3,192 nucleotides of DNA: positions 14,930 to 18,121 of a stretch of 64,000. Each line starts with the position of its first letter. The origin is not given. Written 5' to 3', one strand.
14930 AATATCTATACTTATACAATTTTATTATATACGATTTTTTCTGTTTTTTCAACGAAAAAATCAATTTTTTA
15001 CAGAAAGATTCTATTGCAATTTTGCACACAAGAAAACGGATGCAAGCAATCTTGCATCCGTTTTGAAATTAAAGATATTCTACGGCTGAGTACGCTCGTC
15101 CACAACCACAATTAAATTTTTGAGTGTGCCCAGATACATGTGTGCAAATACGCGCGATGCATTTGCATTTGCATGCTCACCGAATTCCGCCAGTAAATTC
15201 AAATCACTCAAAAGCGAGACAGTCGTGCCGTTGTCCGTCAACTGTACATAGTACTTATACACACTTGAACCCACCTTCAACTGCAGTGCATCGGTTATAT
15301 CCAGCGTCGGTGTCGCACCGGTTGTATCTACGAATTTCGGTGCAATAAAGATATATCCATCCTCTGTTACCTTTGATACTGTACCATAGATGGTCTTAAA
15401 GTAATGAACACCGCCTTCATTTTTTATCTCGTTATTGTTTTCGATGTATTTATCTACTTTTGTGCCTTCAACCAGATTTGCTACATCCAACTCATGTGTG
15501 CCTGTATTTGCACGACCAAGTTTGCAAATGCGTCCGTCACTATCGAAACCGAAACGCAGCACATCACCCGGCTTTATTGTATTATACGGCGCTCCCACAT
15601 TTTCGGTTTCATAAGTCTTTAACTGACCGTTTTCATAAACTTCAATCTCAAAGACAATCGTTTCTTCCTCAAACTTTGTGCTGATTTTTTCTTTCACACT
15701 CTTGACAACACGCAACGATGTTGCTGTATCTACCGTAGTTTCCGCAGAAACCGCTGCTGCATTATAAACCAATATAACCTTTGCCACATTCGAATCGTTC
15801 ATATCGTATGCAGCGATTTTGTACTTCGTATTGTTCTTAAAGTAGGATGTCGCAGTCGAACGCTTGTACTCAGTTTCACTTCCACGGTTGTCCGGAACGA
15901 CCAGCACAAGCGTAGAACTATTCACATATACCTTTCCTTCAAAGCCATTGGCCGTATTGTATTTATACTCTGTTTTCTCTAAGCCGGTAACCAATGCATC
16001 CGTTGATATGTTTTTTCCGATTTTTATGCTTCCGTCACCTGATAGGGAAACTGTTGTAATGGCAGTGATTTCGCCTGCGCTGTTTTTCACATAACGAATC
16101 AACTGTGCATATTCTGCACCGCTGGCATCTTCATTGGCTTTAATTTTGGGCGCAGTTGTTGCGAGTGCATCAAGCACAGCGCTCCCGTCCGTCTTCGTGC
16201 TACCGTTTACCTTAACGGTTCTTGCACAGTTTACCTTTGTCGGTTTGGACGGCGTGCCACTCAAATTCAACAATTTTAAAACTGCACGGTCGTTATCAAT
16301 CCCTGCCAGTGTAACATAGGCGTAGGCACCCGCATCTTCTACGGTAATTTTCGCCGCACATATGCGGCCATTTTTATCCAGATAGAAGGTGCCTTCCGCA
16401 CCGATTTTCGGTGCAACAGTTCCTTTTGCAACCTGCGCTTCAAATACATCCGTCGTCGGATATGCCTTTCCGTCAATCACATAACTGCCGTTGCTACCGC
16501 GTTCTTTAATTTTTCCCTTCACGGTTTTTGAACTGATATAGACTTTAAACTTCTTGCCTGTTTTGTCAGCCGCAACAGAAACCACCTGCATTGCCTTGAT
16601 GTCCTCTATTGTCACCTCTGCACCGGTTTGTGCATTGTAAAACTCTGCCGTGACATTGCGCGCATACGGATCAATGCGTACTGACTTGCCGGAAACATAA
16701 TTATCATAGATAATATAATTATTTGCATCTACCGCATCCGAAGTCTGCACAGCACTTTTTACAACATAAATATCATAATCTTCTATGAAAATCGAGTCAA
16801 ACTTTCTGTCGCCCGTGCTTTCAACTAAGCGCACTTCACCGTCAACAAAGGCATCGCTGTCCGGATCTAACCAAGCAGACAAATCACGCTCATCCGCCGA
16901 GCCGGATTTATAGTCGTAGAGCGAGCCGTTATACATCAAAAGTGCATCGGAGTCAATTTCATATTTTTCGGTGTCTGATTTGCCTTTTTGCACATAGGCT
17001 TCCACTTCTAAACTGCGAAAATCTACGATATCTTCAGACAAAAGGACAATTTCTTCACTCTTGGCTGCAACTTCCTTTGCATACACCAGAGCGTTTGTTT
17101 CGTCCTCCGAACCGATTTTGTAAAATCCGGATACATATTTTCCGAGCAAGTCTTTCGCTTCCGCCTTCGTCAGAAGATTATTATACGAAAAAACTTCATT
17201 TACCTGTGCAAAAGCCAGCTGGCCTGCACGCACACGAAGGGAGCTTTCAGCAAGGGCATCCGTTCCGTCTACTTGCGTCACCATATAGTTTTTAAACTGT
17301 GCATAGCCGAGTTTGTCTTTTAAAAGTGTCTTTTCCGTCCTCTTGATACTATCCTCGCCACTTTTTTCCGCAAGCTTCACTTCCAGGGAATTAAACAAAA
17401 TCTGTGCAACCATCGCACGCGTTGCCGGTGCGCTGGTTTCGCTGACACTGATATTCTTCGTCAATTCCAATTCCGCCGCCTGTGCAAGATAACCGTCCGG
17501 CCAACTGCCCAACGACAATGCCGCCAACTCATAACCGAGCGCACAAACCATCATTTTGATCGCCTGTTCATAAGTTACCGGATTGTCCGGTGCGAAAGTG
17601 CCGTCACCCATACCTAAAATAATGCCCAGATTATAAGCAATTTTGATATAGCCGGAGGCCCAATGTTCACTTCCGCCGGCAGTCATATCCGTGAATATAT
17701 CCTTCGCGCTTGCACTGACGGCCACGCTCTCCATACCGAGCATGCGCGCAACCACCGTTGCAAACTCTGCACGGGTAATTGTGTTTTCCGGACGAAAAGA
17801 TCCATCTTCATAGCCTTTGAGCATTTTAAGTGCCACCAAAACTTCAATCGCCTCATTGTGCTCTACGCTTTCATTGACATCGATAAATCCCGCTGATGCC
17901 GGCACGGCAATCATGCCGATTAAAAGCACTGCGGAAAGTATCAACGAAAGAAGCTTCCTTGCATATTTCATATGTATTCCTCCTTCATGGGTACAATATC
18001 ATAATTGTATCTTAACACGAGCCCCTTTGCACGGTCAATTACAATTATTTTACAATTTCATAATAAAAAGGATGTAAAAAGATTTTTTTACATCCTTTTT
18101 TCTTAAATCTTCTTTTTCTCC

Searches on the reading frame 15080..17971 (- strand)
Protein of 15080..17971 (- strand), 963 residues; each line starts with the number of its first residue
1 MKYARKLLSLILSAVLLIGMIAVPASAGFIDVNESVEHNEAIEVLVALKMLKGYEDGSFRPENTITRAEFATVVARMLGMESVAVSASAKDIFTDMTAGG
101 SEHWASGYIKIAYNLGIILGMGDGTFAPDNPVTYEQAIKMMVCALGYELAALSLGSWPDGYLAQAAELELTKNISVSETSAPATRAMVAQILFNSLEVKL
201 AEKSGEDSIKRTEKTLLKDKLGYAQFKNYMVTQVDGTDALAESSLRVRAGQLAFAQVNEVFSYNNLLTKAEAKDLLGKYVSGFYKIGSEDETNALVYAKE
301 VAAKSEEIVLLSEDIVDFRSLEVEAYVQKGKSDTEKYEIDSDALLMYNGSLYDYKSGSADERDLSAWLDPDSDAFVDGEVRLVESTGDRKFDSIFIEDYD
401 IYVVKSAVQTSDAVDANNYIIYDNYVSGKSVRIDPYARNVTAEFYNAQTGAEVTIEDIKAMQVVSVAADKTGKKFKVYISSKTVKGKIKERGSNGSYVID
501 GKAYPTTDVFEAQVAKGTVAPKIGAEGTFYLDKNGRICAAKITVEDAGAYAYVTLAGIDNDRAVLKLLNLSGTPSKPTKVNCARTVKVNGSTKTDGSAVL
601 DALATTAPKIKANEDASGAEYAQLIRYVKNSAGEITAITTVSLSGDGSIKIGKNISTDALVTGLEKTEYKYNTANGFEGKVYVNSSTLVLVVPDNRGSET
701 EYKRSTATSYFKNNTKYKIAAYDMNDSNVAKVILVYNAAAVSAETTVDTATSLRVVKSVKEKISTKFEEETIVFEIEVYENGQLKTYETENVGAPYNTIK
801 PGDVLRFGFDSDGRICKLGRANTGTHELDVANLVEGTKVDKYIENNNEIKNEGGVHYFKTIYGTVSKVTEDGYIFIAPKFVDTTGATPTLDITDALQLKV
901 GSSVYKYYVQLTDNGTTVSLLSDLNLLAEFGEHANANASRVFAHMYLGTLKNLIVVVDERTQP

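Call 31: search_protein_families(library=pfam, proteins=[window:15080-17971:-], max_evalue=0.00001)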
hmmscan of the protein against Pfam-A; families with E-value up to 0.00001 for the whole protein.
window:15080-17971:- (963 aa): 1 family
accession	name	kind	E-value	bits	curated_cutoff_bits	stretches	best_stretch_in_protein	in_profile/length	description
PF00395.25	SLH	-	1.1e-22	80.1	20.8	2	102-138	7-44/44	S-layer homology domain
